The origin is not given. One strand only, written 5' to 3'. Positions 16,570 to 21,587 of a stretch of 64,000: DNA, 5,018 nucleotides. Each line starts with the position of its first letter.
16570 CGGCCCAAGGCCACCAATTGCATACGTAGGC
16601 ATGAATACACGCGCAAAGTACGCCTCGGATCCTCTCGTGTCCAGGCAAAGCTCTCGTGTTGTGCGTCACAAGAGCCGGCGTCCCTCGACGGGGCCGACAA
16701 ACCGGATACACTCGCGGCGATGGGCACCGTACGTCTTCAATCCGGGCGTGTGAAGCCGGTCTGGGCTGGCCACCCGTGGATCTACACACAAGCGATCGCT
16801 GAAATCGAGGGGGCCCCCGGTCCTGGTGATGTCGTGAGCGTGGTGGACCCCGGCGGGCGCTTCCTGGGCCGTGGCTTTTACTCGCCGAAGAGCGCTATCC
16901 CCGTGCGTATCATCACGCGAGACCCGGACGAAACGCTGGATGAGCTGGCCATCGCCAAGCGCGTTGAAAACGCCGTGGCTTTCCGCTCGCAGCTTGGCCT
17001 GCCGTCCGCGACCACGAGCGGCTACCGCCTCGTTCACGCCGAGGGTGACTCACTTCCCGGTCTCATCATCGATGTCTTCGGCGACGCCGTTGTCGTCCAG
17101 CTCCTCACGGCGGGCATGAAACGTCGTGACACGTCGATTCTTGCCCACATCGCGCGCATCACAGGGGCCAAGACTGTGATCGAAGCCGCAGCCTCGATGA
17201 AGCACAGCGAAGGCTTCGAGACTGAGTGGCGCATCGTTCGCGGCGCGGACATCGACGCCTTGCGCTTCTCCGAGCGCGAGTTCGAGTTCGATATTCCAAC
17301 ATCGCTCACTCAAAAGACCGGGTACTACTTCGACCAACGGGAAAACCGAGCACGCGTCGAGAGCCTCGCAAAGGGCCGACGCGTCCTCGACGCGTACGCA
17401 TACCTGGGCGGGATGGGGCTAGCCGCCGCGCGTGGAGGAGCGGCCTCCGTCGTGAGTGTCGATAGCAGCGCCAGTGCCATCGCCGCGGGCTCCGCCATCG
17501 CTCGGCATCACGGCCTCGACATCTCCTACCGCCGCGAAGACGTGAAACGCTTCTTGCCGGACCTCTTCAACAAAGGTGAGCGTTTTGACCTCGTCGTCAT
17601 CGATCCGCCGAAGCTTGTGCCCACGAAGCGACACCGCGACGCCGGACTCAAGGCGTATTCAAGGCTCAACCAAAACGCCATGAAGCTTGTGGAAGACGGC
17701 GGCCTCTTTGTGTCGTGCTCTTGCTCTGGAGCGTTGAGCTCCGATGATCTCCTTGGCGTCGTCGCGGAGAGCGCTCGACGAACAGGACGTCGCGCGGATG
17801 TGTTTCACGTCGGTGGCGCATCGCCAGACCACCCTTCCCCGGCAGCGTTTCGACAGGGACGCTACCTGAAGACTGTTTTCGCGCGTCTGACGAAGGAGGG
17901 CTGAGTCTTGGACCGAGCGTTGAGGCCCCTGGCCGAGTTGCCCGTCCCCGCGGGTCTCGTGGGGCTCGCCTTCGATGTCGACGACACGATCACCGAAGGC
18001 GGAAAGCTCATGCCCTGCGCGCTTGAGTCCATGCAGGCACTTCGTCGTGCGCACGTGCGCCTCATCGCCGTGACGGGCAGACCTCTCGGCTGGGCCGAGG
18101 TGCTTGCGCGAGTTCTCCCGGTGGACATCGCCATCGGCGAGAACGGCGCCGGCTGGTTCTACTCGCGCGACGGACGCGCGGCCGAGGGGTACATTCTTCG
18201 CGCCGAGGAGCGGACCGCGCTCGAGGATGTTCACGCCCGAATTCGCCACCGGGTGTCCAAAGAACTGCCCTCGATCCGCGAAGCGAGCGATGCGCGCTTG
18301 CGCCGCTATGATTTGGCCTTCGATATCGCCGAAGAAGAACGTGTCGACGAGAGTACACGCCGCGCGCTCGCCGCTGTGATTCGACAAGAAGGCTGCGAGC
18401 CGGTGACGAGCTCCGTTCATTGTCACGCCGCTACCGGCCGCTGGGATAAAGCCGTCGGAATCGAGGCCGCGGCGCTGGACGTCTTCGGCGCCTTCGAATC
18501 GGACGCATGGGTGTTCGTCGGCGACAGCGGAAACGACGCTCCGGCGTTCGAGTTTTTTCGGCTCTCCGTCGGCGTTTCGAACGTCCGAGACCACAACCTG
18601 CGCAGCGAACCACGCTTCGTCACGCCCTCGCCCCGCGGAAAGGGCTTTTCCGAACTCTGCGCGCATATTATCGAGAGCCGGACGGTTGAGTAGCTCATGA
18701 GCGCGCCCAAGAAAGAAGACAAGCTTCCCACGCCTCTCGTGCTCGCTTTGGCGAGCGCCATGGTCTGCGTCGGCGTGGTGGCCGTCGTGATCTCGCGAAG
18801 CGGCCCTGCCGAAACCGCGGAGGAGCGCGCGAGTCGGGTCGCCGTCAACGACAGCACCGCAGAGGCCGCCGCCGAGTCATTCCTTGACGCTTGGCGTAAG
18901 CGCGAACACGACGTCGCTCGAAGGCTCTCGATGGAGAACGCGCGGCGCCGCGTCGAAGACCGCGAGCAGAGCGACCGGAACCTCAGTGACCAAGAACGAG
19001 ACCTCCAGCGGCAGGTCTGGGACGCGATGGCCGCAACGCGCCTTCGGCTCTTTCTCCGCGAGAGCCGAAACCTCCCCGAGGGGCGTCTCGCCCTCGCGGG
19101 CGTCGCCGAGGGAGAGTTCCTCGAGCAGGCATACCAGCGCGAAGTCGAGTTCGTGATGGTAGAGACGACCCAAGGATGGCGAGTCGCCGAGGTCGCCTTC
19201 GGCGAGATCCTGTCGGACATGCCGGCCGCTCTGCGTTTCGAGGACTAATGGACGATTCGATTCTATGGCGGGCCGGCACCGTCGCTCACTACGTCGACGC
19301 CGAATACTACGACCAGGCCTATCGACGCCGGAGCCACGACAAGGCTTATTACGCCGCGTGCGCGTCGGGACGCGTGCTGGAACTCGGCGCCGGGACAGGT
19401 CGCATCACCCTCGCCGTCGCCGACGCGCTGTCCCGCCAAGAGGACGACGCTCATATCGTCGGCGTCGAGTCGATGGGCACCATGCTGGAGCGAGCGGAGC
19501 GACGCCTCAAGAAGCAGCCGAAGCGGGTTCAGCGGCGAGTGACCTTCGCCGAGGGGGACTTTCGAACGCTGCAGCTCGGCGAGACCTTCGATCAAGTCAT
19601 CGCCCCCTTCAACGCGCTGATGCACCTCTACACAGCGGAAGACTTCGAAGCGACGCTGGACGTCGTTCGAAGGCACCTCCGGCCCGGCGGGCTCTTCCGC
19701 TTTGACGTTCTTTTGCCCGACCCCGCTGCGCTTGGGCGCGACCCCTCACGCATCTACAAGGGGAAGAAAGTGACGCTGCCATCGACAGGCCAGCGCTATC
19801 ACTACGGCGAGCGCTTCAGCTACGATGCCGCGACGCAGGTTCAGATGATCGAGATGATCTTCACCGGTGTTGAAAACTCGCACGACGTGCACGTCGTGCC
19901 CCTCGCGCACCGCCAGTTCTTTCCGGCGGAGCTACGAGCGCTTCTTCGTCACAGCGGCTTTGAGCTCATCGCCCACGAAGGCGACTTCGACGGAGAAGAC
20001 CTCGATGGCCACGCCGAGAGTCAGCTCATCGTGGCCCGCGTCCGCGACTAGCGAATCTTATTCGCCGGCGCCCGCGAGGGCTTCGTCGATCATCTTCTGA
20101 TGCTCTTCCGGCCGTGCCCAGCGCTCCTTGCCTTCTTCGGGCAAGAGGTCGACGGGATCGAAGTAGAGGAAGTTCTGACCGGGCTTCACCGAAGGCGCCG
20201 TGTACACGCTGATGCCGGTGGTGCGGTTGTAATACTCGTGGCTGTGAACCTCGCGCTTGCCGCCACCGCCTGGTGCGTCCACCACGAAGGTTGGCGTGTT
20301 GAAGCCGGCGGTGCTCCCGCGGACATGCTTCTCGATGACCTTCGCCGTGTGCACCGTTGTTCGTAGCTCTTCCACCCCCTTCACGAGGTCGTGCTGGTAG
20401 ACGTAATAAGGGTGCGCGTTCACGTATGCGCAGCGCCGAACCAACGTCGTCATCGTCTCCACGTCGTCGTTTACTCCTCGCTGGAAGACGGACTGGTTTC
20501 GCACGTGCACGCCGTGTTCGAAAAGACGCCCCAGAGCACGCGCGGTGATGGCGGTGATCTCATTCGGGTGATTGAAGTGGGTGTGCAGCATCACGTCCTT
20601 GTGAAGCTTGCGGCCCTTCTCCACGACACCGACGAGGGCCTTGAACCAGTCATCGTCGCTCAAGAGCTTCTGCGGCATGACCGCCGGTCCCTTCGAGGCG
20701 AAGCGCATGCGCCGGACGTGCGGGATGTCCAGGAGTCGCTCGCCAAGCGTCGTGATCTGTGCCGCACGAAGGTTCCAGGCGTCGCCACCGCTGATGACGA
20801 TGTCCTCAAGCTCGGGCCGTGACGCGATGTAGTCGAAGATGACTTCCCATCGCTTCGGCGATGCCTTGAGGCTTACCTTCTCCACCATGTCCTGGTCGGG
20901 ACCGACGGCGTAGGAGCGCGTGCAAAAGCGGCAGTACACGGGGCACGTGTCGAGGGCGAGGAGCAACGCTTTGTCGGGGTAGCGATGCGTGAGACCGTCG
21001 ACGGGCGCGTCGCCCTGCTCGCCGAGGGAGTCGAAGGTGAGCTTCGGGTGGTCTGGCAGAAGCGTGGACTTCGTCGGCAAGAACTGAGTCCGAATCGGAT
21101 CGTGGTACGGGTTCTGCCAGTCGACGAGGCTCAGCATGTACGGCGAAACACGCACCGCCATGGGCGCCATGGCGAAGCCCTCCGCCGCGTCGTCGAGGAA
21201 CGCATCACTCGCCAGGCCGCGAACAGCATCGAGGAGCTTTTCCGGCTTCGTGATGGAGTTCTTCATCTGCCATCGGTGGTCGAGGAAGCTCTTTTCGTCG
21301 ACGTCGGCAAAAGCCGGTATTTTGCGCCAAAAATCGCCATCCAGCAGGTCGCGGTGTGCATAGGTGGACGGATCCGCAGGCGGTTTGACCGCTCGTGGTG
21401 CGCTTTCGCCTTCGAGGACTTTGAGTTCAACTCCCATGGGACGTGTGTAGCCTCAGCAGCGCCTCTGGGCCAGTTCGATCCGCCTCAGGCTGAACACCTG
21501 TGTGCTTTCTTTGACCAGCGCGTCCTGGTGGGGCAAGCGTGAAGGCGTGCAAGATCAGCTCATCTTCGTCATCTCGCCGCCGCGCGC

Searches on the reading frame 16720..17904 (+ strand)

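Call 7: search_protein_families(library=pfam, proteins=[window:16720-17904:+], max_evalue=0.001)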
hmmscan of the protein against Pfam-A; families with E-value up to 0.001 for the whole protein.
window:16720-17904:+ (394 aa): 5 families
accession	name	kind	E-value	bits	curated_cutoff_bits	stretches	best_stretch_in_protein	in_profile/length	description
PF17785.7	PUA_3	-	4.2e-22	78.2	22.6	1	4-67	1-64/64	PUA-like domain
PF10672.15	Methyltrans_SAM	-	8e-18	65.1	27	1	161-352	66-256/286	S-adenosylmethionine-dependent methyltransferase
PF03602.21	Cons_hypoth95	-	1.1e-07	32.2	24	1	217-298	40-123/182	Conserved hypothetical protein 95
PF13847.12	Methyltransf_31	-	1.1e-06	28.8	27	1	219-343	4-117/145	Methyltransferase domain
PF13649.12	Methyltransf_25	-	2.3e-05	25.4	27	1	230-303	9-80/97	Methyltransferase domain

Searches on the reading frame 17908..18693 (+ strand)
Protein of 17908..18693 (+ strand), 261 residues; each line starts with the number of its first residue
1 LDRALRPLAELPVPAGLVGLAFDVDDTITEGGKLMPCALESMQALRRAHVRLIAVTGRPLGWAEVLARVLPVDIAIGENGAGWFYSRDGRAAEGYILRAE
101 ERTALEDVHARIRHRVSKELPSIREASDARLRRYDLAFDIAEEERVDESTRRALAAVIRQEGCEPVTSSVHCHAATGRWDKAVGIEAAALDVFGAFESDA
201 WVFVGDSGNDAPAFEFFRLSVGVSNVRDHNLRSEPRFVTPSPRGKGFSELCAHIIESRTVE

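Call 7: search_protein_families(library=pfam, proteins=[window:17908-18693:+], max_evalue=0.001)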
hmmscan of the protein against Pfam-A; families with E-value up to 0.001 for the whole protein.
window:17908-18693:+ (261 aa): 2 families
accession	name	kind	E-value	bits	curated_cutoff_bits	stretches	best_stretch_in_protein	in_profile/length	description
PF08282.18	Hydrolase_3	-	4e-08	33.7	20.9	1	20-81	1-64/255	haloacid dehalogenase-like hydrolase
PF05116.19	S6PP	-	0.00068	19.7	20.3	0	196-230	179-213/247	Sucrose-6F-phosphate phosphohydrolase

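Call 59: search_protein_families(library=ncbifam, proteins=[window:17908-18693:+], max_evalue=0.01)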
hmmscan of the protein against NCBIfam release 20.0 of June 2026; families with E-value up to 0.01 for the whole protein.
window:17908-18693:+ (261 aa): 8 families
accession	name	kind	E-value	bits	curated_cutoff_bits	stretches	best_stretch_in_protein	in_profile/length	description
TIGR01484.1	HAD-SF-IIB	subfamily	7e-16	58.9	41.8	1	20-223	2-221/221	HAD-IIB family hydrolase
NF002245.0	PRK01158.1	equivalog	5.1e-15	55.4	198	1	20-256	6-230/233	phosphoglycolate phosphatase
TIGR01482.1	SPP-subfamily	subfamily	7.3e-15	55.1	107.15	1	21-256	2-222/225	sucrose-phosphate phosphatase subfamily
TIGR01487.1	Pglycolate_arch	equivalog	4.2e-14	52.9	122.75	1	21-249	5-213/215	phosphoglycolate phosphatase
TIGR01486.1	HAD-SF-IIB-MPGP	subfamily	3.6e-09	36.3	164.75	2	147-254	144-256/257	mannosyl-3-phosphoglycerate phosphatase family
TIGR00099.1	Cof-subfamily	subfamily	1.4e-07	31.3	137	0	181-247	189-252/256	Cof-type HAD-IIB family hydrolase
TIGR02461.1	osmo_MPG_phos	equivalog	2e-05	24.8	244.35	0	126-221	135-224/227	mannosyl-3-phosphoglycerate phosphatase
NF045966.1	YcsE_rel_Pase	equivalog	0.0033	16.9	220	0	21-81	6-69/265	YcsE-related riboflavin metabolism phosphatase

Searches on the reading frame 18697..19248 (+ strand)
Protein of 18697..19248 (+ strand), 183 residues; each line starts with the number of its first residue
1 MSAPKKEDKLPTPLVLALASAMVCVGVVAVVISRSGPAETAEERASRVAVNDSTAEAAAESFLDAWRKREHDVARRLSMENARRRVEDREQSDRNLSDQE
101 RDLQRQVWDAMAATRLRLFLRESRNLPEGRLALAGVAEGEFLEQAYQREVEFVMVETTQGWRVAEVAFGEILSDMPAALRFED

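Call 7: search_protein_families(library=pfam, proteins=[window:18697-19248:+], max_evalue=0.001)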
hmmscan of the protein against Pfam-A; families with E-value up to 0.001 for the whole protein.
window:18697-19248:+ (183 aa): 0 families

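Call 59: search_protein_families(library=ncbifam, proteins=[window:18697-19248:+], max_evalue=0.01)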
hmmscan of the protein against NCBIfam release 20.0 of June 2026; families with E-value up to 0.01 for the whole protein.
window:18697-19248:+ (183 aa): 1 family
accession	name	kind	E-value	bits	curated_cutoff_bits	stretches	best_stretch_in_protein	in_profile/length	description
TIGR01746.1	Thioester-redct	subfamily_domain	0.0022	17.3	213.35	1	17-110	228-321/371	thioester reductase domain-containing protein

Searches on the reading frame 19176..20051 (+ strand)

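Call 7: search_protein_families(library=pfam, proteins=[window:19176-20051:+], max_evalue=0.001)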
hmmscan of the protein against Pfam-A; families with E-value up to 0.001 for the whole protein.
window:19176-20051:+ (291 aa): 9 families
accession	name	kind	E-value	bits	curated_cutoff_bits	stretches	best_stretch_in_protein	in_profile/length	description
PF13649.12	Methyltransf_25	-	2e-17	64.1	27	1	67-172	1-97/97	Methyltransferase domain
PF08242.18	Methyltransf_12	-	3.7e-16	60.1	30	1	68-174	1-98/98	Methyltransferase domain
PF13847.12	Methyltransf_31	-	3.2e-13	50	27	1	66-175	6-108/145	Methyltransferase domain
PF08241.18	Methyltransf_11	-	1.4e-12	48.6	21.2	1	68-175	1-94/95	Methyltransferase domain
PF13489.12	Methyltransf_23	-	1.3e-08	35.2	27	1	63-266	22-163/164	Methyltransferase domain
PF01209.24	Ubie_methyltran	-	1e-05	25.5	20.1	1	64-174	48-149/233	ubiE/COQ5 methyltransferase family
PF01135.25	PCMT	-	1.8e-05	25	20.3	1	65-130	75-134/210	Protein-L-isoaspartate(D-aspartate) O-methyltransferase (PCMT)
PF13578.12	Methyltransf_24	-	2.9e-05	25.3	26.3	1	68-177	1-103/105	Methyltransferase domain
PF10294.15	Methyltransf_16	-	0.00076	19.7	21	0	29-95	20-76/174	Lysine methyltransferase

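Call 59: search_protein_families(library=ncbifam, proteins=[window:19176-20051:+], max_evalue=0.01)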
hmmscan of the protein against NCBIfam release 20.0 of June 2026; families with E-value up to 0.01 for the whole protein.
window:19176-20051:+ (291 aa): 27 families (the best 25 are shown)
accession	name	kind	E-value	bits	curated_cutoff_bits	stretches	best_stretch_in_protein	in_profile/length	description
NF041820.1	daptide_MTase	equivalog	2.4e-24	86.1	175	1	62-266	35-226/243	daptide-type RiPP biosynthesis methyltransferase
NF043040.1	corrin_prot_MT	hypoth_equivalog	1.5e-11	44.1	180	1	63-174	41-145/216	corrinoid protein-associated methyltransferase CpaM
TIGR02021.1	BchM-ChlM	equivalog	1.2e-07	31.4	158.9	1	65-164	56-143/218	magnesium protoporphyrin IX methyltransferase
TIGR02072.1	BioC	equivalog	1.3e-07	31.7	184.95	1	62-181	33-137/244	malonyl-ACP O-methyltransferase BioC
NF052510.1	methyltran_MpqE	exception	3.1e-07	30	335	1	58-174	41-149/234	methyl-plastoquinone biosynthesis methyltransferase MpqE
TIGR01934.1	MenG_MenH_UbiE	subfamily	2.1e-06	27.2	158.35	1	48-174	26-139/223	ubiquinone/menaquinone biosynthesis methyltransferase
NF001244.0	PRK00216.1-5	equivalog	3.1e-06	26.7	216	1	63-173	48-150/236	bifunctional demethylmenaquinone methyltransferase/2-methoxy-6-polyprenyl-1,4-benzoquinol methylase UbiE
TIGR00740.1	TIGR00740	equivalog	4e-06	26.7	193.3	1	63-173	53-156/239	carboxy-S-adenosyl-L-methionine synthase CmoA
NF040539.1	AST_met_ArsM_2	exception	1.8e-05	24.7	240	1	58-176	51-163/262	putative arsinothricin biosynthesis methyltransferase ArsM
NF041537.1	ArsM_AhpD_UU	exception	5.7e-05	22.1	510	1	66-174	79-178/345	arsenite methyltransferase/AhpD domain selenoprotein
NF011995.0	PRK15451.1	equivalog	7.9e-05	22.2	285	1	65-173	58-159/247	carboxy-S-adenosyl-L-methionine synthase CmoA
TIGR03534.1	RF_mod_PrmC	equivalog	0.0001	21.9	199.1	1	64-143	89-162/253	peptide chain release factor N(5)-glutamine methyltransferase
TIGR00080.1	pimt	equivalog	0.00012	22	159.05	1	63-129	77-137/216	protein-L-isoaspartate O-methyltransferase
NF041536.1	ArsM_DUF2284_UU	exception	0.0002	19.9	575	1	66-174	79-178/459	arsenite methyltransferase/DUF2284 domain selenoprotein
NF010703.0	PRK14103.1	equivalog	0.00025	20.5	320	1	61-174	27-122/256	trans-aconitate 2-methyltransferase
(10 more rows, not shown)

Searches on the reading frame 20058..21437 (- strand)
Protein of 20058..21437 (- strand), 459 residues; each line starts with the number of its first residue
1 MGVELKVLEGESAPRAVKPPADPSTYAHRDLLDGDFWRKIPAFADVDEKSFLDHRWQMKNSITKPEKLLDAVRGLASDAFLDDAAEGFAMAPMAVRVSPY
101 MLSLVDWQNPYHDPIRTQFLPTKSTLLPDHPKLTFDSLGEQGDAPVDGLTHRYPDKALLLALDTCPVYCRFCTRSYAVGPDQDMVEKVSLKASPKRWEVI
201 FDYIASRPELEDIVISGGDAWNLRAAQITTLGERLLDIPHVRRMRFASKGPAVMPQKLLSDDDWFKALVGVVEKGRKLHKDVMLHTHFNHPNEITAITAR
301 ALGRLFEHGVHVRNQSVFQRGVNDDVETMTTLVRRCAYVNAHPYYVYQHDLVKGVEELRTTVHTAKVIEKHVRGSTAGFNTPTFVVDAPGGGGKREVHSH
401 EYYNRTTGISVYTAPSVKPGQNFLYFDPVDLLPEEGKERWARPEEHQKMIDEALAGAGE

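Call 7: search_protein_families(library=pfam, proteins=[window:20058-21437:-], max_evalue=0.001)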
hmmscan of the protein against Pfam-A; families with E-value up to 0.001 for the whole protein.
window:20058-21437:- (459 aa): 1 family
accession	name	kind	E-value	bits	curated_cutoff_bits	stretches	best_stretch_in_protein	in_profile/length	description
PF12544.13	LAM_C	-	2.6e-07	31.3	26.7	1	371-397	3-29/127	Lysine-2,3-aminomutase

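Call 59: search_protein_families(library=ncbifam, proteins=[window:20058-21437:-], max_evalue=0.01)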
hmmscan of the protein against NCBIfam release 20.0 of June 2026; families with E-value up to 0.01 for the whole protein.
window:20058-21437:- (459 aa): 6 families
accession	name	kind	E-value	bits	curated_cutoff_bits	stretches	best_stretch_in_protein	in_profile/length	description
TIGR03820.1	lys_2_3_AblA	equivalog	1.1e-74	251.7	525.4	1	47-398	3-334/417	lysine 2,3-aminomutase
TIGR00238.1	TIGR00238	subfamily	1.3e-70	238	199.2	1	40-390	3-331/331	KamA family radical SAM protein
TIGR03822.1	AblA_like_2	hypoth_equivalog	3.4e-67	226.8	396.25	1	91-399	26-317/321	lysine-2,3-aminomutase-like protein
TIGR04468.1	arg_2_3_am_muta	equivalog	1.1e-64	218.7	600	1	52-407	3-337/351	arginine 2,3-aminomutase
TIGR04368.1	Glu_2_3_NH3_mut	equivalog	1.6e-61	208.1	650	1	39-398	43-378/404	glutamate 2,3-aminomutase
TIGR03821.1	EFP_modif_epmB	equivalog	1.6e-48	165.4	369.3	1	57-394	4-318/321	EF-P beta-lysylation protein EpmB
